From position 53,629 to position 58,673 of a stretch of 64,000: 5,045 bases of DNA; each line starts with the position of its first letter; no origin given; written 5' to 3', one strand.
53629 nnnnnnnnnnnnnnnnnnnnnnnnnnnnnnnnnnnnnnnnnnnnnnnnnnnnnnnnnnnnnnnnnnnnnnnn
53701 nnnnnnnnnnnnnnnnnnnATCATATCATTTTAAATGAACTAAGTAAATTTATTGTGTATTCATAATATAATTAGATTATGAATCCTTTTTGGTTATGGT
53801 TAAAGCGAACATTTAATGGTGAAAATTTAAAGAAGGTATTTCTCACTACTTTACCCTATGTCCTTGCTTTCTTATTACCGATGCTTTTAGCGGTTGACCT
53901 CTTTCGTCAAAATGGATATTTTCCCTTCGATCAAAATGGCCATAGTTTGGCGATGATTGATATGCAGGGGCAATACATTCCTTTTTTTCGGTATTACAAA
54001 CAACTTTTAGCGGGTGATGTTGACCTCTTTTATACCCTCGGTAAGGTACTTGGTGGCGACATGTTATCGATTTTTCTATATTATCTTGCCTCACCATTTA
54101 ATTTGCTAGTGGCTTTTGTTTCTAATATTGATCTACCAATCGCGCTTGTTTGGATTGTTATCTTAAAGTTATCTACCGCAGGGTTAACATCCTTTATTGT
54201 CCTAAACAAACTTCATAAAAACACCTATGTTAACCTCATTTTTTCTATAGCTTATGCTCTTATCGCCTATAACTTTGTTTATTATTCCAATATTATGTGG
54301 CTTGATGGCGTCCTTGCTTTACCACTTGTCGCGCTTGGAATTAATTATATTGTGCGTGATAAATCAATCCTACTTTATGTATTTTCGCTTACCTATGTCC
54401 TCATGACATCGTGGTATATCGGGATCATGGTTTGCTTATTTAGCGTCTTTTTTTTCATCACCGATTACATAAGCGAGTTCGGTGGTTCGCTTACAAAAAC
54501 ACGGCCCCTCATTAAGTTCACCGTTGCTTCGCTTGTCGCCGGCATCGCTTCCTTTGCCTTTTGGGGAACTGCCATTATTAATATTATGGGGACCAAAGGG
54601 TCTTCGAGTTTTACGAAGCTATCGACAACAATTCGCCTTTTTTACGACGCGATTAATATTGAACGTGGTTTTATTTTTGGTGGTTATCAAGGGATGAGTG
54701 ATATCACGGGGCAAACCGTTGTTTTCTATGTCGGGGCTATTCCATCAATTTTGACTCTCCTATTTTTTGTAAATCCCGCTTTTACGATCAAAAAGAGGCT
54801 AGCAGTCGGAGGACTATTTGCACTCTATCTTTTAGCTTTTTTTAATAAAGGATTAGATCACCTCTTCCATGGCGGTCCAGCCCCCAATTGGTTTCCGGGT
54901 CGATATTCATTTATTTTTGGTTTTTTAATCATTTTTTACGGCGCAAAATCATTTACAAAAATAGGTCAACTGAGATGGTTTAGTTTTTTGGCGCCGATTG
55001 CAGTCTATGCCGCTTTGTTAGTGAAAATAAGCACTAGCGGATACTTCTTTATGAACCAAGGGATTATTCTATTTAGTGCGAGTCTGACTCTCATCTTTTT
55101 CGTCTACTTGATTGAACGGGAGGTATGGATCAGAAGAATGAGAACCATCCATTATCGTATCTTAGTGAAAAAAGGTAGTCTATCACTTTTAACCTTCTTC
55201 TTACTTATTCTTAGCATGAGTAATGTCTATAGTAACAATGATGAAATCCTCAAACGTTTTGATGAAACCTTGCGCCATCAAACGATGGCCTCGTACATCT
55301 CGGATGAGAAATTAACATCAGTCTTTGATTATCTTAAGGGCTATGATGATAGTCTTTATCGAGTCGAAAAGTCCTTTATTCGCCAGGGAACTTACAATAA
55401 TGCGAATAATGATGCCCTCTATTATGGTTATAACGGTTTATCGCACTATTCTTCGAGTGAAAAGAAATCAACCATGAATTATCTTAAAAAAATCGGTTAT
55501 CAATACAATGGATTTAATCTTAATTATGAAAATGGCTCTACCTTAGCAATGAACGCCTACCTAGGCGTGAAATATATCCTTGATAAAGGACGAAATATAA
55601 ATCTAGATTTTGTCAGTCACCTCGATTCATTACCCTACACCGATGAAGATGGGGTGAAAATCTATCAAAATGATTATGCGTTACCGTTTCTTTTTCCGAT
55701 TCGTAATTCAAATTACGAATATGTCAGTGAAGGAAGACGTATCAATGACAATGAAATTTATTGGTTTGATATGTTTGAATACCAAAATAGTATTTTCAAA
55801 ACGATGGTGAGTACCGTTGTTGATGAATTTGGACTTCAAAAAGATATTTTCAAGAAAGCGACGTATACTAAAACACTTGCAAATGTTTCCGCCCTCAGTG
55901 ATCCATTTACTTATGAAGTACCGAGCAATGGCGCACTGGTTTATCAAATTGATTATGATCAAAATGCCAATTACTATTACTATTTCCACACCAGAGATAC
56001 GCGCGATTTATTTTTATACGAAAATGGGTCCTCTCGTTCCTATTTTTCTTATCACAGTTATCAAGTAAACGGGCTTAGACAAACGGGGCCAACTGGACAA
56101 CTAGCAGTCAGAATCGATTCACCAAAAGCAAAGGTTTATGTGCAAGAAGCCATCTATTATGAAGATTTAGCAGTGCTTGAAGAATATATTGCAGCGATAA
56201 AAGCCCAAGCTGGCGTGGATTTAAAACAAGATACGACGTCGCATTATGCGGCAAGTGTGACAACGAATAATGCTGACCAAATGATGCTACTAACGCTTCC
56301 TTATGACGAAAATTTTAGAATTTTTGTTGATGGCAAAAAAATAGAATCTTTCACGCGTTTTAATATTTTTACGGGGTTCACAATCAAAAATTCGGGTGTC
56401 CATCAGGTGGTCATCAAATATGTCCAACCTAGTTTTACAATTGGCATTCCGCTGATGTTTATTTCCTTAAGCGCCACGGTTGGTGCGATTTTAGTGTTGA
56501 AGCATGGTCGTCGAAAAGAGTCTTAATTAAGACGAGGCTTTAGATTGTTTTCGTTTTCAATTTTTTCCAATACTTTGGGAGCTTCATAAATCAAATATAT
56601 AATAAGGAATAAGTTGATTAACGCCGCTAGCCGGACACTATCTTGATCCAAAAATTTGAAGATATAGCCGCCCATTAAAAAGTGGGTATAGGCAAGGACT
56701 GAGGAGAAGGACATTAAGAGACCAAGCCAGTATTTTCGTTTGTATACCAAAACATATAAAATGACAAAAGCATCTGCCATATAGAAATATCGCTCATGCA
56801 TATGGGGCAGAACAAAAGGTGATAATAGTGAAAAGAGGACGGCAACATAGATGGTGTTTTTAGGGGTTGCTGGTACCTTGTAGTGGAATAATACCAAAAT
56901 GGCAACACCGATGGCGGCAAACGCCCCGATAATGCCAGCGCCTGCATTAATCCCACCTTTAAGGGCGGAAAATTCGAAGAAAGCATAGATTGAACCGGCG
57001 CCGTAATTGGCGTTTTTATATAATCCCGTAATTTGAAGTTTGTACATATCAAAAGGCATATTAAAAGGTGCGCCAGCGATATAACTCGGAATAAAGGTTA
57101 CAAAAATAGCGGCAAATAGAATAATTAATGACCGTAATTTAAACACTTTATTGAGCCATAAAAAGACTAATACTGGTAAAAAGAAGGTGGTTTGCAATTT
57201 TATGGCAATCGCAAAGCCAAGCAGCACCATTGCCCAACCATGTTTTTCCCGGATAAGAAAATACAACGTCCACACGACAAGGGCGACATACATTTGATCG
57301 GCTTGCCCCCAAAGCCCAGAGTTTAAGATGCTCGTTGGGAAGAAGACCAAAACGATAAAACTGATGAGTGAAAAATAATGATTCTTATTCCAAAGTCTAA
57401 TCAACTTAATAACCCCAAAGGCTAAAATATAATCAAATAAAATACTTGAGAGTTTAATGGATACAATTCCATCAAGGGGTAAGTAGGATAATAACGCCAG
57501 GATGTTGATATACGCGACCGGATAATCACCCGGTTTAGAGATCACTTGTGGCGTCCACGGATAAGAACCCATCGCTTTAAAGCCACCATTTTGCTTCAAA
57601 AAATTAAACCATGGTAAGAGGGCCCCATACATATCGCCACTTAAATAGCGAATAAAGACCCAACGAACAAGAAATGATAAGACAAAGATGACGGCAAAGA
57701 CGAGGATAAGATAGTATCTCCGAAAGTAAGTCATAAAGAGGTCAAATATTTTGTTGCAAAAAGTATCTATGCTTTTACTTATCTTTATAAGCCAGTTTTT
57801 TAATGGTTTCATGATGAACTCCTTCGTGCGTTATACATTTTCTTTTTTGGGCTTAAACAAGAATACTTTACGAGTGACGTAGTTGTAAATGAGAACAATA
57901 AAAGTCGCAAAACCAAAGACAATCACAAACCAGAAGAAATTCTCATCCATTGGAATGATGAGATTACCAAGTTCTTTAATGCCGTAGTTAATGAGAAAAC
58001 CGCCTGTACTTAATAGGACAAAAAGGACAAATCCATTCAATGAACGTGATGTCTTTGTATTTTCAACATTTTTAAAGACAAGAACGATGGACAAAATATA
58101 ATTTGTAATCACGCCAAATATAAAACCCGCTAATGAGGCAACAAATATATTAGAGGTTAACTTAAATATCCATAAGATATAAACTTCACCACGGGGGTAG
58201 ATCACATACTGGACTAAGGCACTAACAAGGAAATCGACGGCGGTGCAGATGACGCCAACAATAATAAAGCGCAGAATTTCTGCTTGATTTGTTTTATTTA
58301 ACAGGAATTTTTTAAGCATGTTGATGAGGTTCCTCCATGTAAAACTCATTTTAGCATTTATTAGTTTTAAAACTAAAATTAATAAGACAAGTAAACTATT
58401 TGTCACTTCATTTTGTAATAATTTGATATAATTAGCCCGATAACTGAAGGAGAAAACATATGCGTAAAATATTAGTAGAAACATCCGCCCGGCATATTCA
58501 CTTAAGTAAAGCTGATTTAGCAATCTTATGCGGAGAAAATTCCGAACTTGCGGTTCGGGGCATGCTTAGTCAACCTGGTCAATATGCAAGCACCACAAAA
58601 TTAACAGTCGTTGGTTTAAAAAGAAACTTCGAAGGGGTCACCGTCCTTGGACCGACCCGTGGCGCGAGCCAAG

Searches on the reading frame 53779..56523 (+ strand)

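Call 19: search_protein_families(library=pfam, proteins=[window:53779-56523:+], max_evalue=0.000001)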
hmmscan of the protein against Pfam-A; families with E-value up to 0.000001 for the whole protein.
window:53779-56523:+ (915 aa): 1 family
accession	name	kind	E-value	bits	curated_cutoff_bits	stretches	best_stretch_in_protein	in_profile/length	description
PF09586.16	YfhO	-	2.1e-125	420.5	28.5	1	30-890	1-832/835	Bacterial membrane protein YfhO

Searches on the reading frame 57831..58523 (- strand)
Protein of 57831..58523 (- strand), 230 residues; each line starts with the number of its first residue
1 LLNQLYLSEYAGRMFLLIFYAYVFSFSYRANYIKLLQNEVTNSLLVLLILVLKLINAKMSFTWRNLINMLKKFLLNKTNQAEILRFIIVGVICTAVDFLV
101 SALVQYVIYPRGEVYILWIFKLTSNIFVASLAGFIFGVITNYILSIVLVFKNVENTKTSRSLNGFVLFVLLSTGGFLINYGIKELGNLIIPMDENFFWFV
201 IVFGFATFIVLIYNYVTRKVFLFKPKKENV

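Call 19: search_protein_families(library=pfam, proteins=[window:57831-58523:-], max_evalue=0.000001)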
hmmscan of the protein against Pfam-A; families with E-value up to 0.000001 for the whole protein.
window:57831-58523:- (230 aa): 1 family
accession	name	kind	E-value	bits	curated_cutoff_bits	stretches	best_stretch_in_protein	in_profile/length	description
PF04138.20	GtrA_DPMS_TM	-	3.2e-10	40.7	26.1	1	85-223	1-117/117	GtrA/DPMS, transmembrane domain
